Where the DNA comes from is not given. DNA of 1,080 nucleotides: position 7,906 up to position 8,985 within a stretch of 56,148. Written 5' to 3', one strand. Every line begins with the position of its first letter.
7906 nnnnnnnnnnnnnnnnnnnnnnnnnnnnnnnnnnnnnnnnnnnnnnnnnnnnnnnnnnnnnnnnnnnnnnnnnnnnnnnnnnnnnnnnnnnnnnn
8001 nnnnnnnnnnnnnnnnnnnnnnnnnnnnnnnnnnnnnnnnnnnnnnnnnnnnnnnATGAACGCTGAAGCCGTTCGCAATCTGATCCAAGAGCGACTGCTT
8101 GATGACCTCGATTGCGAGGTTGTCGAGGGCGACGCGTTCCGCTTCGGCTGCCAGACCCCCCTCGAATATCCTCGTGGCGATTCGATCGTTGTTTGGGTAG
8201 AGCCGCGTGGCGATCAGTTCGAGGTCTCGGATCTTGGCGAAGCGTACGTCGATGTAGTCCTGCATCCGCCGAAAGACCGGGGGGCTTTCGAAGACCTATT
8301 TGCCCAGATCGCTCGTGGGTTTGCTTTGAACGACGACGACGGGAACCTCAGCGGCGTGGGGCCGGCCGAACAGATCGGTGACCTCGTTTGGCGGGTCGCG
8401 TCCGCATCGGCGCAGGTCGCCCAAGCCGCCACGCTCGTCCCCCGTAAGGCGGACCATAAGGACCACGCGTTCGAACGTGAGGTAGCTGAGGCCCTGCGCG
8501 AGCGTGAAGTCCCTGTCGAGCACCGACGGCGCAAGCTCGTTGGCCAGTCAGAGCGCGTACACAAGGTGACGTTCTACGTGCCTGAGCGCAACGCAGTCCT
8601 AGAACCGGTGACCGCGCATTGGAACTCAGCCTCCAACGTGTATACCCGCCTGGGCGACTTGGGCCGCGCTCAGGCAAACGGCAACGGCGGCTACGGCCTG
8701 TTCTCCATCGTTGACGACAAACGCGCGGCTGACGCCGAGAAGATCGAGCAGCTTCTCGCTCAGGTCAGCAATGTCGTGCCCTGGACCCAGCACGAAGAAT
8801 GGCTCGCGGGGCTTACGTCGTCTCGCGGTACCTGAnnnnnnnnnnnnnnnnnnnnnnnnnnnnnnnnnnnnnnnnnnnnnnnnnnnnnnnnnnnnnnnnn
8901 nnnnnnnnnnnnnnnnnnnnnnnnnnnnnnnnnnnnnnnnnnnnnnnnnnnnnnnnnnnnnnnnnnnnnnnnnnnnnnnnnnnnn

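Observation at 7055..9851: Intact cargo-carrying IS1595-family element with TIRs and an 8-bp target duplication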

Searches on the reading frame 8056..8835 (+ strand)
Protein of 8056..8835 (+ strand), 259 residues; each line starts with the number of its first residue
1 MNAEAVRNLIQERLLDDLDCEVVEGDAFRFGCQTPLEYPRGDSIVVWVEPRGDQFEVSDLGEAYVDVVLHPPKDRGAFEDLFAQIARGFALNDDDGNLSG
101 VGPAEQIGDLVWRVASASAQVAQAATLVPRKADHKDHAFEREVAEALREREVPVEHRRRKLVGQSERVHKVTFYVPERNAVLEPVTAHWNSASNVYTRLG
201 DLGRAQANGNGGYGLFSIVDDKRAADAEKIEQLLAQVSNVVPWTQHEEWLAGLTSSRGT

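Call 4: search_protein_families(library=pfam, proteins=[window:8056-8835:+], max_evalue=0.01)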
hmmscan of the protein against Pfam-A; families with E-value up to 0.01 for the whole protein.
window:8056-8835:+ (259 aa): 1 family
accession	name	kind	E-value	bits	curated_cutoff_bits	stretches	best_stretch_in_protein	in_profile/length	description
PF08861.15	DUF1828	-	0.00063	20.4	22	1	34-119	1-89/91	Domain of unknown function DUF1828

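Call 7: search_protein_families(library=ncbifam, proteins=[window:8056-8835:+], max_evalue=0.1)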
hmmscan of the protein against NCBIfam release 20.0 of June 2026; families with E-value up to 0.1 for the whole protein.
window:8056-8835:+ (259 aa): 0 families

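Call 8: search_protein_families(library=padloc, proteins=[window:8056-8835:+], max_evalue=0.1)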
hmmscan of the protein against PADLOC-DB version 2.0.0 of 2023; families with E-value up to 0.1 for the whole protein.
window:8056-8835:+ (259 aa): 1 family
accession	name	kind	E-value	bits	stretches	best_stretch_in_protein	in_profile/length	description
PDLC04540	PDC-M24B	-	1.8e-16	58.5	1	32-249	27-249/256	-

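Call 9: search_protein_families(library=phrogs, proteins=[window:8056-8835:+], max_evalue=0.1)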
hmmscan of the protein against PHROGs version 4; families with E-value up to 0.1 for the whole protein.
window:8056-8835:+ (259 aa): 1 family
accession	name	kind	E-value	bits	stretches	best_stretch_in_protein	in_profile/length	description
phrog_1960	-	unknown function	6.1e-15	56.2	1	17-251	13-242/246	-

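Call 13: find_homologous_proteins(query=window:8056-8835:+)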
Query window:8056-8835:+ (259 aa): 13 proteins with E <= 0.001 among 2273 candidates.
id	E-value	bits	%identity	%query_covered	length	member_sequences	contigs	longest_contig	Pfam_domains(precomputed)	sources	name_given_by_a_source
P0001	6.9e-105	368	99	65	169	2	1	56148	-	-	-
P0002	1.3e-51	194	40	97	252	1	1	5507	-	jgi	jgi:hypothetical protein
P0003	4.3e-50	189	38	94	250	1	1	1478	-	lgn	-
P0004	5.6e-50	189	43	93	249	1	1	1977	-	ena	-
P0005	1.3e-46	178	43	91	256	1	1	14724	-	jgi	jgi:hypothetical protein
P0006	6.0e-33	133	38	94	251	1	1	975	-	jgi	jgi:hypothetical protein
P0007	4.3e-32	130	38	99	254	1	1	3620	-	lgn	-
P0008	1.9e-31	128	38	96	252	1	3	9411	PF08861.16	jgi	jgi:hypothetical protein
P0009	2.7e-30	124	38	99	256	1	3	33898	-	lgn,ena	-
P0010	2.6e-29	121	37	87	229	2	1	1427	-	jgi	jgi:hypothetical protein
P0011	2.1e-26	111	43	56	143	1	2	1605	-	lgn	-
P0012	2.2e-24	105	32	88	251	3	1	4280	-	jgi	jgi:hypothetical protein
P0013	2.1e-6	46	30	85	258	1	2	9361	PF08861.16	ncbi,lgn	-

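Call 28: find_encoding_contigs(protein=P0005, flank=5000, max_places=3)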
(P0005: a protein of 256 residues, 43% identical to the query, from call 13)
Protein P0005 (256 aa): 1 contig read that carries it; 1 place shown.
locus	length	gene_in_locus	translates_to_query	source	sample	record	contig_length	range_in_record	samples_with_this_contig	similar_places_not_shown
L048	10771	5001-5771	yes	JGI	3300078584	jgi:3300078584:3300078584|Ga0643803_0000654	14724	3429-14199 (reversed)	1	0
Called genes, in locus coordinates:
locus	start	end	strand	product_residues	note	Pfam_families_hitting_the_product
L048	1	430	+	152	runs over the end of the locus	PF00160:Pro_isomerase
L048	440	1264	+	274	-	PF02673:BacA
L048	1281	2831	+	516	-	PF00171:Aldedh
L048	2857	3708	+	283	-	PF00892:EamA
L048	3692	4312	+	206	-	PF00583:Acetyltransf_1 (weak), PF13527:Acetyltransf_9 (faint), PF13508:Acetyltransf_7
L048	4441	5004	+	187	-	-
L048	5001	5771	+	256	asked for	-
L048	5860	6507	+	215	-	-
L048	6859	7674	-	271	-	-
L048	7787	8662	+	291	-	PF09678:Caa3_CtaG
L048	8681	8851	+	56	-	-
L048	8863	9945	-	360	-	PF01636:APH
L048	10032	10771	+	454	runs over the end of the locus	-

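Call 29: find_encoding_contigs(protein=P0009, flank=5000, max_places=3)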
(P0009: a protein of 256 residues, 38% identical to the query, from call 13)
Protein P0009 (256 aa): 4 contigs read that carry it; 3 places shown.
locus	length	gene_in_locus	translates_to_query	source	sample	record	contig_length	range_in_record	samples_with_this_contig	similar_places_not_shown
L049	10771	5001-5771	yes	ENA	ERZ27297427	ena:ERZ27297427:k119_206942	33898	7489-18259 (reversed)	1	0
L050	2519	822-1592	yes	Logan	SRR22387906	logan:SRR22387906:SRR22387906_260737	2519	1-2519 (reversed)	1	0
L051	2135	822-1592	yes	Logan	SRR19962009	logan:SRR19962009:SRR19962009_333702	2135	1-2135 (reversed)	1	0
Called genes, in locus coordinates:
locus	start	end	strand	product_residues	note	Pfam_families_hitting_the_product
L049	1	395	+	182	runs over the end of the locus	PF00156:Pribosyltran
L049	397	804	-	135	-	PF04075:F420H2_quin_red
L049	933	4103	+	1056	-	PF00246:Peptidase_M14, PF20773:InhA-like_MAM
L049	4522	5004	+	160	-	-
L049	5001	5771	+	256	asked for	-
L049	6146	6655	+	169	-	PF00589:Phage_integrase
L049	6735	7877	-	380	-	PF00005:ABC_tran, PF13304:AAA_21 (faint), PF08352:oligo_HPY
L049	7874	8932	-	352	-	PF00005:ABC_tran, PF02463:SMC_N (weak), PF13304:AAA_21, PF08352:oligo_HPY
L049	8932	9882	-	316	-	PF19300:BPD_transp_1_N, PF00528:BPD_transp_1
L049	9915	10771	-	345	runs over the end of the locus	PF12911:OppC_N, PF00528:BPD_transp_1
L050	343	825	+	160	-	-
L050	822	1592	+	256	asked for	-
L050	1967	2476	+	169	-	PF00589:Phage_integrase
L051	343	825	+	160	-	-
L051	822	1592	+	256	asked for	-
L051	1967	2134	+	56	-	?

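Call 30: find_encoding_contigs(protein=P0002, flank=5000, max_places=3)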
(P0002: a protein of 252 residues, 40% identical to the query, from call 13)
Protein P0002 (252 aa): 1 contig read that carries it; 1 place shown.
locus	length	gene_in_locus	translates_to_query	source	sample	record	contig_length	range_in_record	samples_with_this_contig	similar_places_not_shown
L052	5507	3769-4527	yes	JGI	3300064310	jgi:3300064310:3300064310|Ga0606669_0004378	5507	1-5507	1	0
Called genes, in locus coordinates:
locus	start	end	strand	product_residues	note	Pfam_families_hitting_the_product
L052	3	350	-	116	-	?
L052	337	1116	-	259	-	PF00528:BPD_transp_1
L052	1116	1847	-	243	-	PF01547:SBP_bac_1, PF13531:SBP_bac_11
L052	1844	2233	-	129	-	PF12728:HTH_17 (weak), PF13411:MerR_1, PF00376:MerR, PF03459:TOBE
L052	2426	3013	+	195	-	-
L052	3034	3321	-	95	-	-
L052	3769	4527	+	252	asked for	-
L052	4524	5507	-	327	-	?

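Call 43: search_solved_structures(query=A1, max_evalue=10)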
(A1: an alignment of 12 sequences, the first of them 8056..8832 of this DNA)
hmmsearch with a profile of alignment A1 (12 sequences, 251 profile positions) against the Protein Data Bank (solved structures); distinct sequences matched with E-value up to 10: 3.
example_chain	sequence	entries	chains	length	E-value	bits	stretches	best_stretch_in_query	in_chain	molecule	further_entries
6u2a_A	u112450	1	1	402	0.61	12.6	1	24-100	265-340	ShyA endopeptidase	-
6ue4_A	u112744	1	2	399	0.64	12.5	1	24-100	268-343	ShyA endopeptidase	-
7qep_L5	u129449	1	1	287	0.73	12.3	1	22-57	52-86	60S RIBOSOMAL PROTEIN L5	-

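Call 46: predict_structure(alignment_id=A1)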
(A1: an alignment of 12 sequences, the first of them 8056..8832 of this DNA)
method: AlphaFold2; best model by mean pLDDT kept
length: 259 residues; sequences in the alignment: 12
mean_pLDDT: 81.5   pTM: 0.55
mean pLDDT of the five models: 81.5, 77.3, 66.8, 64.7, 63.2
residues with pLDDT >= 90: 69; 70-90: 144; 50-70: 38; < 50: 8
segments of 3 or more residues with pLDDT < 50: 129-133, 257-259
pLDDT, mean of each block of 10 residues (from residue 1): 74 72 74 88 91 93 82 82 91 93 91 93 73 65 91 84 88 90 79 79 77 84 70 68 85 61
secondary structure, 60 per line:
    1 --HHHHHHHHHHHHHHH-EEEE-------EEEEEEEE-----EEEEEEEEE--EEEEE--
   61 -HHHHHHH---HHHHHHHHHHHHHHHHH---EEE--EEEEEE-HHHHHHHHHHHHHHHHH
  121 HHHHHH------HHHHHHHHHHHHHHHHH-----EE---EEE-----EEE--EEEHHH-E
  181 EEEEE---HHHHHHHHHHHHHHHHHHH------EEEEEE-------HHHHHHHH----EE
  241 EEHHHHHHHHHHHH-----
elements in order: H3-17 E19-22 E30-37 E43-51 E54-58 H62-68 H72-88 E92-94 E97-102 H104-126 H133-149 E160-162 E168-170 E173-175 E180-185 H189-207 E214-219 H227-234 E239-242 H243-254

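Call 51: fold_search(model_id=the predicted structure, library=pdb)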
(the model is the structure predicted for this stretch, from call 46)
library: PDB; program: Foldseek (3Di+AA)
matches with E <= 10: 637; with E <= 0.001: 0
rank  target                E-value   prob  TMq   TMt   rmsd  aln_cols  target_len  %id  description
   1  1cw0_A                6.9e-02  0.91  0.26  0.42   8.1       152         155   14  CRYSTAL STRUCTURE ANALYSIS OF VERY SHORT PATCH REPAIR (VSR) ENDONUCLEASE IN COMPLEX WITH A DUPLEX DNA (released 1999-12-12)
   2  4grf                  1.6e-01  0.60  0.21  0.36  10.2       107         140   12  Crystal structure of thioredoxin domain of thiol-disulfide oxidoreductase BVU-2223 (Target EFI-501010) from Bacteroides  (released 2012-10-10)
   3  8z4i_B                1.7e-01  0.20  0.25  0.18  14.7       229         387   14  crystal structure of Cdn1 in complex with cA3 (released 2026-02-04)
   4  1vsr                  3.1e-01  0.54  0.25  0.43   7.3       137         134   15  VERY SHORT PATCH REPAIR (VSR) ENDONUCLEASE FROM ESCHERICHIA COLI (released 1999-10-27)
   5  4txo_E                3.3e-01  0.15  0.19  0.25  16.2       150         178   11  Crystal structure of the mixed disulfide complex of thioredoxin-like TlpAs(C110S) and copper chaperone ScoIs(C74S) (released 2014-10-01)
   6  3gl3_D                3.7e-01  0.47  0.23  0.39  10.6       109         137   14  Crystal structure of a putative Thiol:disulfide interchange protein DsbE from Chlorobium tepidum (released 2009-03-31)
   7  2f9s_A                4.2e-01  0.44  0.22  0.38  10.5       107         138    8  2nd Crystal Structure Of A Soluble Domain Of ResA In The Oxidised Form (released 2006-04-18)
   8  3gl3_A                4.2e-01  0.28  0.21  0.34  10.7       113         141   16  Crystal structure of a putative Thiol:disulfide interchange protein DsbE from Chlorobium tepidum (released 2009-03-31)
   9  4txo_C                4.7e-01  0.15  0.20  0.27  13.2       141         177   11  Crystal structure of the mixed disulfide complex of thioredoxin-like TlpAs(C110S) and copper chaperone ScoIs(C74S) (released 2014-10-01)
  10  2b3o                  4.7e-01  0.04  0.14  0.09  17.8       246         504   10  Crystal structure of human tyrosine phosphatase SHP-1 (released 2005-10-25)
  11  2wkp                  4.7e-01  0.04  0.16  0.13  17.9       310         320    9  Structure of a photoactivatable Rac1 containing Lov2 Wildtype (released 2009-08-18)
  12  1st9_A                5.0e-01  0.38  0.22  0.38  11.2       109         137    8  Crystal Structure of a Soluble Domain of ResA in the Oxidised Form (released 2004-05-11)
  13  3erw_G                5.0e-01  0.30  0.21  0.37  10.8       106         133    8  Crystal Structure of StoA from Bacillus subtilis (released 2009-01-20)
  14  3gl3_C                5.0e-01  0.30  0.21  0.36  10.6       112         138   14  Crystal structure of a putative Thiol:disulfide interchange protein DsbE from Chlorobium tepidum (released 2009-03-31)
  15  9fp0_E                5.6e-01  0.38  0.21  0.13   5.3        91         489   14  Cryo-EM structure of the 'crown'less Bcs macrocomplex for E. coli cellulose secretion in non-saturating c-di-GMP (loca (released 2024-10-16)
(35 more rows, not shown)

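Call 53: search_protein_representatives(alignment_id=A1)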
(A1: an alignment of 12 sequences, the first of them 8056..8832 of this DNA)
Query: 12 sequences, 251 profile positions. Proteins with E-value up to 0.001 (for the whole library): 2366; up to 1e-10: 766; up to 1e-30: 95. The best 150 are listed.
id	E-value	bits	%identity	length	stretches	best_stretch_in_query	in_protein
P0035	4.9e-90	317.6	-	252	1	1-249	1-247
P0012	5.2e-90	317.5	-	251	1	2-249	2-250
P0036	2.1e-87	309.0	-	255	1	2-249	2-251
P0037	8.8e-87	307.0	-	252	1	1-248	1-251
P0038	9.7e-85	300.3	-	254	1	3-249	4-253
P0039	6.0e-83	294.4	-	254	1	7-249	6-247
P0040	1.8e-82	292.9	-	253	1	1-249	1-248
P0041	2.0e-82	292.7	-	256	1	2-249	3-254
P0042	1.1e-80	286.9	-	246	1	2-248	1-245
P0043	8.5e-80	284.1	-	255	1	4-248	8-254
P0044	8.8e-80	284.0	-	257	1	1-249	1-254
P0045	1.2e-78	280.4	-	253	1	3-249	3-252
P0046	1.2e-78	280.3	-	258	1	1-247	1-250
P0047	3.1e-78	279.0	-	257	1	2-249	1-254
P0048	3.7e-77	275.4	-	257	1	2-249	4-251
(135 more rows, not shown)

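Call 73: search_protein_families(library=pfam, proteins=[L052:2426-3013:+], max_evalue=10)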
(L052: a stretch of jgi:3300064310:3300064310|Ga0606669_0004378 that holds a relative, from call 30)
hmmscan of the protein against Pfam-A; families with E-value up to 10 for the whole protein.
L052:2426-3013:+ (195 aa): 6 families
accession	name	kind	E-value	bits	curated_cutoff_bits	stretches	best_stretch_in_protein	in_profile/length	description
PF20176.3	DUF6541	-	0.032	12.9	29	1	12-76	23-86/646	Family of unknown function (DUF6541)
PF20315.3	DUF6611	-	0.045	14.2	27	1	9-69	49-107/168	Family of unknown function (DUF6611)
PF12270.13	Cyt_c_ox_IV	-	0.052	14.1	26.9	1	13-90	13-90/132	Cytochrome c oxidase subunit IV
PF09534.15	Trp_oprn_chp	-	0.083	13.2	29.6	1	20-77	46-102/180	Tryptophan-associated transmembrane protein (Trp_oprn_chp)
PF14015.11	DUF4231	-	0.14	13.1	24.7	1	7-54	12-60/103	Protein of unknown function (DUF4231)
PF11992.13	TgpA_N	-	0.17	11.3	30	1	12-55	48-143/333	TgpA N-terminal domain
